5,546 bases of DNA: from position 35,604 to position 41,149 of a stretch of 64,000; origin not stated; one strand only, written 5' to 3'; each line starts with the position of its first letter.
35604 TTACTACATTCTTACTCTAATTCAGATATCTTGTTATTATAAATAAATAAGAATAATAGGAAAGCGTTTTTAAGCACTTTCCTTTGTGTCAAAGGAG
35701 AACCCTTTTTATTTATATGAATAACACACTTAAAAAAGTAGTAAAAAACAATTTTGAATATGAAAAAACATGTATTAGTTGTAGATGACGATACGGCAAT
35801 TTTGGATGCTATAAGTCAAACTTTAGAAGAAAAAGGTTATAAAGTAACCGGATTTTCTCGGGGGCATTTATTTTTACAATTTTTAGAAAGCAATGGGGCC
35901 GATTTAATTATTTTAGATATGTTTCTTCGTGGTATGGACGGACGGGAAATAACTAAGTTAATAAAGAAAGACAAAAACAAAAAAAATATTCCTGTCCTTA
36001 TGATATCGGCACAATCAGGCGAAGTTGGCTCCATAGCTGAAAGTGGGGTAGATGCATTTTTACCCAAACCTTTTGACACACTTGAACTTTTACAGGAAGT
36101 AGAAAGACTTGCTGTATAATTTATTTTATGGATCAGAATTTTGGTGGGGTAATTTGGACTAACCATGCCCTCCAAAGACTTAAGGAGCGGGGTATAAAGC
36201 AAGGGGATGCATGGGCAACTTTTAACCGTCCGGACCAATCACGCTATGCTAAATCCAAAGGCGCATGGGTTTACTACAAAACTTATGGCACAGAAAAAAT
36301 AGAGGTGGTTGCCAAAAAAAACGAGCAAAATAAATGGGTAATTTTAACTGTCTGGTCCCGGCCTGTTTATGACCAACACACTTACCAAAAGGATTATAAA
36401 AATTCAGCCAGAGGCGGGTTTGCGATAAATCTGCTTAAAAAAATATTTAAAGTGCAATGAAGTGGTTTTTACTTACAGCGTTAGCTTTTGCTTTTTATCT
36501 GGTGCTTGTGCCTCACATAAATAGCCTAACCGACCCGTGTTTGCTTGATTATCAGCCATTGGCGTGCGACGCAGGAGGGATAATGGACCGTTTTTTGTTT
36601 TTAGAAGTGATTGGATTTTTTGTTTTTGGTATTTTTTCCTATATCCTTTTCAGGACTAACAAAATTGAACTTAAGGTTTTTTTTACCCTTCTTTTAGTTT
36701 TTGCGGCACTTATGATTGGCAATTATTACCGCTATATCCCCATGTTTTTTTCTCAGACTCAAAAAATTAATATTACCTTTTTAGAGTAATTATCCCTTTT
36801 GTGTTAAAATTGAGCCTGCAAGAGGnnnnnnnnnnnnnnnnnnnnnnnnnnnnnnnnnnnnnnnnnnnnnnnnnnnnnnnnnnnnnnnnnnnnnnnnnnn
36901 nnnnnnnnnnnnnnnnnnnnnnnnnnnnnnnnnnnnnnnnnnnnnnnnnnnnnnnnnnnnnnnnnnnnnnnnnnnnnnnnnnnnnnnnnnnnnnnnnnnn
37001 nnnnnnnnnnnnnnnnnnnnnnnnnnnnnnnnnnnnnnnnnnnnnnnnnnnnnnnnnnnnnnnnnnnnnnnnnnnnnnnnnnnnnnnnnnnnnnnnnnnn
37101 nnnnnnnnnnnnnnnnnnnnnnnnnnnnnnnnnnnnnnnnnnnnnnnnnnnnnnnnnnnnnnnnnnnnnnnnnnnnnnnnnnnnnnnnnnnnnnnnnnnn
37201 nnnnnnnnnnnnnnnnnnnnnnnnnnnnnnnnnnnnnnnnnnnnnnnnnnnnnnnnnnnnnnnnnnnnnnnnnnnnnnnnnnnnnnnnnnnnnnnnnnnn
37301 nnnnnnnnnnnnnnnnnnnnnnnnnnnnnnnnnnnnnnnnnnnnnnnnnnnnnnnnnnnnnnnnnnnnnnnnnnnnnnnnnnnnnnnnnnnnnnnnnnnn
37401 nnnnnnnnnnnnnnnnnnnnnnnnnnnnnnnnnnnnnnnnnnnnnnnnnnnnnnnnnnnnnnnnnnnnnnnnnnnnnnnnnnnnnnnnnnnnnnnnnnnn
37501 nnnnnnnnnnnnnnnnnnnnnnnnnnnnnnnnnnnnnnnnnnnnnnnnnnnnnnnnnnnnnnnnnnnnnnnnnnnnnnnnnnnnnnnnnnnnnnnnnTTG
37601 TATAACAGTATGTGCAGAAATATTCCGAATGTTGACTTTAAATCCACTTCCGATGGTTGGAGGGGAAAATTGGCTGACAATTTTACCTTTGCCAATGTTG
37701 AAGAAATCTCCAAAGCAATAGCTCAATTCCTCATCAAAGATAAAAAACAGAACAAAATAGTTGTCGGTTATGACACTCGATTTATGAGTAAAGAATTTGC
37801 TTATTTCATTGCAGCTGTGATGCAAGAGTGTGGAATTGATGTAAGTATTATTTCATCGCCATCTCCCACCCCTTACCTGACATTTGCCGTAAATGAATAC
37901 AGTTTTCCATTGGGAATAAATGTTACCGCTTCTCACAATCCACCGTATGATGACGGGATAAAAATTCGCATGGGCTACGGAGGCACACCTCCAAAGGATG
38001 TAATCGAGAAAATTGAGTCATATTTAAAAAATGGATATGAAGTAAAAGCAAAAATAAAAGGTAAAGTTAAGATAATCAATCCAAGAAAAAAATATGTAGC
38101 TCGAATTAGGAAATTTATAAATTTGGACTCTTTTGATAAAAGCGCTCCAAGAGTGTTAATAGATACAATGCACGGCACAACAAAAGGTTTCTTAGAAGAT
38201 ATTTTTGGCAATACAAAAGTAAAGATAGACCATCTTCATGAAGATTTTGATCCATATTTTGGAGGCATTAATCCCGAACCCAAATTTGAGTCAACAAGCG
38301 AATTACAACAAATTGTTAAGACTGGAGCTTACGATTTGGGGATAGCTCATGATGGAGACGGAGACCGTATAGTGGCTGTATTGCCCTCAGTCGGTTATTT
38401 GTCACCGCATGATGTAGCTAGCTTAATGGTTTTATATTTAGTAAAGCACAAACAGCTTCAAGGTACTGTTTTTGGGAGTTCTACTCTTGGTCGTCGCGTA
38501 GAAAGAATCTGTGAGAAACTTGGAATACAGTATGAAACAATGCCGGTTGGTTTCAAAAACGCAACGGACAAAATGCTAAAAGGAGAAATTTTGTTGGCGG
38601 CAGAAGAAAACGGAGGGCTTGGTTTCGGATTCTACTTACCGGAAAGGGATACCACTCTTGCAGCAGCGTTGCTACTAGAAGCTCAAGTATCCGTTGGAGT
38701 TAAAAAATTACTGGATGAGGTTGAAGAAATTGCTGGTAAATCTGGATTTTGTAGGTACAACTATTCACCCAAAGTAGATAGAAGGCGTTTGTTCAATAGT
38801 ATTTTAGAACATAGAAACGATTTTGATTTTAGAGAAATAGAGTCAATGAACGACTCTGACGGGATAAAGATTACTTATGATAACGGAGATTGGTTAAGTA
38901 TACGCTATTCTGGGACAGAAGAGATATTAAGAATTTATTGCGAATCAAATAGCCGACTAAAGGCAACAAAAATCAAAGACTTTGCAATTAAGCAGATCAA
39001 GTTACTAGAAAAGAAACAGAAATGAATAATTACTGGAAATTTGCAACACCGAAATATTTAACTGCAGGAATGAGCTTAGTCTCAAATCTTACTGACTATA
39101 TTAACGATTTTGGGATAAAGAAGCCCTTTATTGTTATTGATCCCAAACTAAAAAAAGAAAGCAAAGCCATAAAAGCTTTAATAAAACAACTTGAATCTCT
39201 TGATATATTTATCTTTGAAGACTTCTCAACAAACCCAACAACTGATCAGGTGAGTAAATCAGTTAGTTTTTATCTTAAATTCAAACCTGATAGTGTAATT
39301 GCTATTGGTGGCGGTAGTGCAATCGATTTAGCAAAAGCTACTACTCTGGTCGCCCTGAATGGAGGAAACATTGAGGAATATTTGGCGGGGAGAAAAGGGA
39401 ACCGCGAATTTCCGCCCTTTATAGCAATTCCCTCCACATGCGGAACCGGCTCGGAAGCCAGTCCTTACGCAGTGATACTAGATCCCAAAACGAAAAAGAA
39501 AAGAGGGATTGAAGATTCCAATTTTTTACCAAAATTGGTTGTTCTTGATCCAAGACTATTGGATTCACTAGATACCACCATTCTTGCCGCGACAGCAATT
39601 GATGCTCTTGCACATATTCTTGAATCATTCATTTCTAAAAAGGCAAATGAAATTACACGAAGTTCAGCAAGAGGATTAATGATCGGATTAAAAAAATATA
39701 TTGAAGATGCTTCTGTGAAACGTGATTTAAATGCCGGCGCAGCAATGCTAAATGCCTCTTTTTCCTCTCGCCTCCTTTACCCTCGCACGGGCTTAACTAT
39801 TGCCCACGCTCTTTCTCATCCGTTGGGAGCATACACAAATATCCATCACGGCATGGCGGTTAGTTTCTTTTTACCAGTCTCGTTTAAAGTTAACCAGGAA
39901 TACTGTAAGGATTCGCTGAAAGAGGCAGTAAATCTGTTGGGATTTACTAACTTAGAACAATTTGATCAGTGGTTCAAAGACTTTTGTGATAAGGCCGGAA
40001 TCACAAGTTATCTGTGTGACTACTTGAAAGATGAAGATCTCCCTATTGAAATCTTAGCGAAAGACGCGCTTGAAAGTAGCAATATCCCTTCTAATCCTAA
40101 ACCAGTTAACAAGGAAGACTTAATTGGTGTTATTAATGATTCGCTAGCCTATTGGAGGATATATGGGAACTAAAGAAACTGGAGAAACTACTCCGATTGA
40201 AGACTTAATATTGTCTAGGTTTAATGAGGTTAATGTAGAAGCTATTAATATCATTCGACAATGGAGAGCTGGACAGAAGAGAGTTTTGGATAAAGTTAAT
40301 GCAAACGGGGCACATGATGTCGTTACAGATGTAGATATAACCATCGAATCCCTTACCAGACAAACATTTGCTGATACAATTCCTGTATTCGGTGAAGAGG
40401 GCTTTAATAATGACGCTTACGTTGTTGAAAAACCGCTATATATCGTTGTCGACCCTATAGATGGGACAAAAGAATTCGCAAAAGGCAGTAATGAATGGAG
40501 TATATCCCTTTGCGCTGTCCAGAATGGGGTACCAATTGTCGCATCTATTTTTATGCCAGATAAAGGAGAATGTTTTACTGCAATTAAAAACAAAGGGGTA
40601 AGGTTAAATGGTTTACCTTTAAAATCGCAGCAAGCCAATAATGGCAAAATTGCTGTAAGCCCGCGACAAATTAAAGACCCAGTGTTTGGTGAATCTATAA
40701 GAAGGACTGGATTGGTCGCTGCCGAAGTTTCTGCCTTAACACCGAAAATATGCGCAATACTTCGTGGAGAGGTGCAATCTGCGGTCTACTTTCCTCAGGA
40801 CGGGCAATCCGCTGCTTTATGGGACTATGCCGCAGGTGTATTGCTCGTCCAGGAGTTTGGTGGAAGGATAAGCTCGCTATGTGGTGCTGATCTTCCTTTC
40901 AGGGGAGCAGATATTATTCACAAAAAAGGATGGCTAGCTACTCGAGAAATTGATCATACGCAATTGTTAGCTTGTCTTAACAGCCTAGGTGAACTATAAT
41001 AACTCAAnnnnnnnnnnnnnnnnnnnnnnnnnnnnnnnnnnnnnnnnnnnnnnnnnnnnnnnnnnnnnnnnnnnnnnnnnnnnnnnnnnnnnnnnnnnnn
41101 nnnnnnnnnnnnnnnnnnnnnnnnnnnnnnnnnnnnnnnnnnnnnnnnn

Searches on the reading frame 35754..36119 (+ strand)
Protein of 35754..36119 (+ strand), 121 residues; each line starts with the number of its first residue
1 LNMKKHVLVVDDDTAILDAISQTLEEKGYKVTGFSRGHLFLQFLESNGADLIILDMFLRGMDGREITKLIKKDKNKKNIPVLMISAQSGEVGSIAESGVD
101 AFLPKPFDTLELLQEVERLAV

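Call 46: search_protein_families(library=pfam, proteins=[window:35754-36119:+], max_evalue=0.001)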
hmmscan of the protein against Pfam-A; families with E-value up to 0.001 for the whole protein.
window:35754-36119:+ (121 aa): 2 families
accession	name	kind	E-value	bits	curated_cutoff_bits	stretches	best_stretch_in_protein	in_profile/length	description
PF00072.30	Response_reg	-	2.2e-23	83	30.2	1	7-116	1-110/111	Response regulator receiver domain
PF23198.2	PDE8A_N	-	0.0007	20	29.6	1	5-88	11-95/147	PDE8A-like, N-terminal domain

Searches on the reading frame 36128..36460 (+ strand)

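Call 46: search_protein_families(library=pfam, proteins=[window:36128-36460:+], max_evalue=0.001)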
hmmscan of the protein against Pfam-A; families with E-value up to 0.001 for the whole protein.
window:36128-36460:+ (110 aa): 1 family
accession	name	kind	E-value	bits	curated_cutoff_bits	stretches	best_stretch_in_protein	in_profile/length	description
PF14076.12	DUF4258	-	1.2e-08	35.6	25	1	10-76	1-70/71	Domain of unknown function (DUF4258)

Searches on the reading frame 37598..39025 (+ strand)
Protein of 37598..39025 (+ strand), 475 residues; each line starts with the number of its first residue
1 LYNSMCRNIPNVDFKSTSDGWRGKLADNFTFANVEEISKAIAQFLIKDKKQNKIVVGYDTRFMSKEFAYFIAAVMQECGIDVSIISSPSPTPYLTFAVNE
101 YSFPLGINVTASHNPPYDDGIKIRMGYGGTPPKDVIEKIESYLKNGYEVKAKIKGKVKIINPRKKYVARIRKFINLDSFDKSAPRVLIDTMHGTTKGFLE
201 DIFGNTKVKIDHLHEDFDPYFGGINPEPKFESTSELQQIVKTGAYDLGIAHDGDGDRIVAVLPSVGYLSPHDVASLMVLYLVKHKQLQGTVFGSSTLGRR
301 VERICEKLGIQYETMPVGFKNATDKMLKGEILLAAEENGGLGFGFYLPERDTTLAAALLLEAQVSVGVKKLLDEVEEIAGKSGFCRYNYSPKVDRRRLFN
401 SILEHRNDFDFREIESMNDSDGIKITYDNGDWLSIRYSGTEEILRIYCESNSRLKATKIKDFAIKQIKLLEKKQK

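Call 4: search_protein_families(library=pfam, proteins=[window:37598-39025:+], max_evalue=0.01)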
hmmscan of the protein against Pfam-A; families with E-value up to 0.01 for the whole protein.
window:37598-39025:+ (475 aa): 4 families
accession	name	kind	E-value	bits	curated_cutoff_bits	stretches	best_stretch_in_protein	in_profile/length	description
PF02878.22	PGM_PMM_I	-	1.3e-34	119.3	22.5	1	18-147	6-135/138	Phosphoglucomutase/phosphomannomutase, alpha/beta/alpha domain I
PF02879.22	PGM_PMM_II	-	4.7e-20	72.5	29.3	1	165-261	2-99/103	Phosphoglucomutase/phosphomannomutase, alpha/beta/alpha domain II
PF02880.22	PGM_PMM_III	-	1.1e-13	51.8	20.7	1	271-371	3-104/115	Phosphoglucomutase/phosphomannomutase, alpha/beta/alpha domain III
PF00408.26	PGM_PMM_IV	-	3.4e-09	37.1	23.1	1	404-463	21-65/68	Phosphoglucomutase/phosphomannomutase, C-terminal domain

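Call 11: search_protein_families(library=ncbifam, proteins=[window:37598-39025:+], max_evalue=0.01)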
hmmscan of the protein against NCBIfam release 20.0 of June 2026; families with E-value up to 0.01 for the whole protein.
window:37598-39025:+ (475 aa): 7 families
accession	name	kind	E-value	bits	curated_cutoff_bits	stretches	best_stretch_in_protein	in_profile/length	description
TIGR03990.1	Arch_GlmM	equivalog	5.5e-77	259.5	439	1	18-465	6-442/444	phosphoglucosamine mutase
TIGR01455.1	glmM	equivalog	5.6e-40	137.4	447.55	1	18-460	3-433/442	phosphoglucosamine mutase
NF007088.0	PRK09542.1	equivalog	2.8e-34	118.9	618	1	22-467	18-453/456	phosphomannomutase/phosphoglucomutase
NF046027.1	PhglucPhmanMutPgmG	equivalog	1.4e-29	103.1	600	1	22-467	16-450/460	phosphoglucomutase/phosphomannomutase PgmG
TIGR01132.1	pgm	equivalog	1.4e-25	89.8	778.05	2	18-343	44-399/546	phosphoglucomutase (alpha-D-glucose-1,6-bisphosphate-dependent)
NF005737.0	PRK07564.1-1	equivalog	1e-24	87.1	378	1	8-450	8-501/543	alpha-D-glucose phosphate-specific phosphoglucomutase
NF011943.0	PRK15414.1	subfamily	2.1e-16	60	801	1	21-259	12-252/456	phosphomannomutase CpsG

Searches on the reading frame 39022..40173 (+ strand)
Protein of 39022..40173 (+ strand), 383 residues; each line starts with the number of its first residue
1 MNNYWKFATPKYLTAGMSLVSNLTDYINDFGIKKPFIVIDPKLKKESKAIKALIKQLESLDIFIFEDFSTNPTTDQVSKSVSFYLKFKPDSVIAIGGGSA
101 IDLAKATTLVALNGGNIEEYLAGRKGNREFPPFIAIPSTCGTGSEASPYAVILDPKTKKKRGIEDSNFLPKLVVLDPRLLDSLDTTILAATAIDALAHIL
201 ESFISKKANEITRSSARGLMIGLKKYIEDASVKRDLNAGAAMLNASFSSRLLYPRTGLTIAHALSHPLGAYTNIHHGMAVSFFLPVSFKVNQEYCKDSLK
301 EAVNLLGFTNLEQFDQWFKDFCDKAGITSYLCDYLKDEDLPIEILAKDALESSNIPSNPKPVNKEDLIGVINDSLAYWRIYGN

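Call 4: search_protein_families(library=pfam, proteins=[window:39022-40173:+], max_evalue=0.01)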
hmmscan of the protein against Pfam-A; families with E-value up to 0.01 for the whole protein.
window:39022-40173:+ (383 aa): 4 families
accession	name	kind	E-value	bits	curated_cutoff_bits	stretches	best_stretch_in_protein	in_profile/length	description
PF00465.25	Fe-ADH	-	4.2e-42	144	31.3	1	16-177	7-168/168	Iron-containing alcohol dehydrogenase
PF25137.1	ADH_Fe_C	-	3.9e-27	95.6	27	1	189-373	2-192/194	Fe-containing alcohol dehydrogenase family, C-terminal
PF13685.12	Fe-ADH_2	-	2.1e-06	28.3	28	1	18-108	5-94/149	Iron-containing alcohol dehydrogenase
PF10281.14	Ish1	-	0.0039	17.9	26.6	0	347-368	10-31/37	Putative nuclear envelope organisation protein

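Call 11: search_protein_families(library=ncbifam, proteins=[window:39022-40173:+], max_evalue=0.01)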
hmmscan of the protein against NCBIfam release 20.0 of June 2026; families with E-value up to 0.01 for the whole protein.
window:39022-40173:+ (383 aa): 18 families
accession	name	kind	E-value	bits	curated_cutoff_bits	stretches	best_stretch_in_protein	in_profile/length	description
NF041833.1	Fe_ADH_ErcA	equivalog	5.8e-57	193.5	550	1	6-371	5-378/382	alcohol dehydrogenase-like regulatory protein ErcA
NF058672.1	4HyButDHCUPNE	equivalog_domain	4.2e-55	187.5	500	1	16-374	13-377/378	4-hydroxybutyrate dehydrogenase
TIGR02638.1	lactal_redase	equivalog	6.7e-51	173.3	523.15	1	14-367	11-375/379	lactaldehyde reductase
NF007911.0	PRK10624.1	equivalog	6e-49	167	537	1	16-370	14-377/382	lactaldehyde reductase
NF053866.1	CholDhdGbsBBac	equivalog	1.8e-46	158.6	550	1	2-308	7-318/392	choline dehydrogenase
NF010378.0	PRK13805.1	equivalog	1.3e-45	155.6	951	1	30-293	480-759/872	bifunctional acetaldehyde-CoA/alcohol dehydrogenase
TIGR03405.1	Phn_Fe-ADH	equivalog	1.2e-41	142.7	423.7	1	45-340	35-336/355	iron-containing alcohol dehydrogenase PsrA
NF007363.0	PRK09860.1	equivalog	2.9e-40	138.6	581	1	14-360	13-368/383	L-threonine dehydrogenase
NF050025.1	SulfAcetaldRedSarD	equivalog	1.8e-39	135.7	700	1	5-292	3-292/385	sulfoacetaldehyde reductase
NF011998.0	PRK15454.1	equivalog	1.1e-36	126.4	556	1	7-370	24-390/395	ethanolamine utilization ethanol dehydrogenase EutG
TIGR04266.1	NDMA_methanol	equivalog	1e-27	97.1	625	1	49-291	53-303/420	NDMA-dependent methanol dehydrogenase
NF041822.1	daptide_DH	equivalog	7.6e-16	57.9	300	1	37-212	5-184/363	daptide-type RiPP biosynthesis dehydogenase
NF011717.0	PRK15138.1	equivalog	3.7e-14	52.6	645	1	6-299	5-304/387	alcohol dehydrogenase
NF006941.0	PRK09423.1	subfamily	8.1e-13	47.9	336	1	7-219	5-196/367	glycerol dehydrogenase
NF002022.0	PRK00843.1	equivalog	4.1e-08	32.6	413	1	8-108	9-107/350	NAD(P)-dependent glycerol-1-phosphate dehydrogenase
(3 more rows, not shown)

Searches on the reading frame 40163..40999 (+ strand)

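Call 4: search_protein_families(library=pfam, proteins=[window:40163-40999:+], max_evalue=0.01)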
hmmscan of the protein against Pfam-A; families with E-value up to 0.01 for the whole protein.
window:40163-40999:+ (278 aa): 1 family
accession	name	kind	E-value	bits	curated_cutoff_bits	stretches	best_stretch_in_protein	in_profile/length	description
PF00459.30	Inositol_P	-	6e-34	118.2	27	1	25-260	14-254/271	Inositol monophosphatase family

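Call 11: search_protein_families(library=ncbifam, proteins=[window:40163-40999:+], max_evalue=0.01)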
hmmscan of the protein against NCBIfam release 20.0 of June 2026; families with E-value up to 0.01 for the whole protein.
window:40163-40999:+ (278 aa): 7 families
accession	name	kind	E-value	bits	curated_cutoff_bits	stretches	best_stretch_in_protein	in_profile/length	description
TIGR01331.1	bisphos_cysQ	equivalog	8.4e-19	68.2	228.8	1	54-244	35-232/250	3'(2'),5'-bisphosphate nucleotidase CysQ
TIGR02067.1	his_9_HisN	equivalog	1.7e-17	63.8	275.15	1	38-155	23-139/252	histidinol-phosphatase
NF009321.0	PRK12676.1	equivalog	1.9e-14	53.4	264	1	84-263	77-252/264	bifunctional fructose-bisphosphatase/inositol-phosphate phosphatase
NF008027.1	PRK10757.1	equivalog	1e-12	47.6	332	1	46-160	32-147/267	inositol-1-monophosphatase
NF008182.0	PRK10931.1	equivalog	1.2e-12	47.4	379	1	47-246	30-230/246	3'(2'),5'-bisphosphate nucleotidase CysQ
TIGR01330.1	bisphos_HAL2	equivalog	2e-12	46.6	267.05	2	195-261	271-338/359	3'(2'),5'-bisphosphate nucleotidase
NF010678.0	PRK14076.1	equivalog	0.0032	16.4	493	0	58-117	51-107/570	bifunctional NADP phosphatase/NAD kinase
